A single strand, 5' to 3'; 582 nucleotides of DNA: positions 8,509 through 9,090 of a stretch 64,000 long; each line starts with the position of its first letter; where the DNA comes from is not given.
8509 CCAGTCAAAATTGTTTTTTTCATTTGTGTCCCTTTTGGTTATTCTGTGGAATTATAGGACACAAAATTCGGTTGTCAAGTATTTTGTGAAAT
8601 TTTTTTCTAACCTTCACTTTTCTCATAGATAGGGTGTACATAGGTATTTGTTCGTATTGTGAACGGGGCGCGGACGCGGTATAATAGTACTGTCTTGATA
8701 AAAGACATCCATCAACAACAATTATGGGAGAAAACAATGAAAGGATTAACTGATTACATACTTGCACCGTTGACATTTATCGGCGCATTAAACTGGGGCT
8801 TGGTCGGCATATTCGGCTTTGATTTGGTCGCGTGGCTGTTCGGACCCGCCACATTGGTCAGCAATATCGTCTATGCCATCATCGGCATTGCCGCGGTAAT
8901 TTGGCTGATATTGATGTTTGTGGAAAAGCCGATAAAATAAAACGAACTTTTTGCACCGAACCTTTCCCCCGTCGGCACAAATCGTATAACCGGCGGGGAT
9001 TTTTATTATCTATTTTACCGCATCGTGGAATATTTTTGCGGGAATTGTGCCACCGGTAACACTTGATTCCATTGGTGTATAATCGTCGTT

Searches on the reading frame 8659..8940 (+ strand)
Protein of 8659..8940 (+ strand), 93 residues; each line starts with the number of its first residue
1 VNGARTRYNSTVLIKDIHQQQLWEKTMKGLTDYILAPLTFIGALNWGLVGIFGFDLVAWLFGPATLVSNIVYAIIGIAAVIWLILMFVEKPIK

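Call 20: search_protein_families(library=pfam, proteins=[window:8659-8940:+], max_evalue=0.001)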
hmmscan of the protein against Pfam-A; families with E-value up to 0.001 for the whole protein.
window:8659-8940:+ (93 aa): 1 family
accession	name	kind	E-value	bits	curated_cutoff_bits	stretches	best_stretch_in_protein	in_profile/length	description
PF04070.17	DUF378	-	2.4e-18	66.2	25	1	31-86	3-59/60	Domain of unknown function (DUF378)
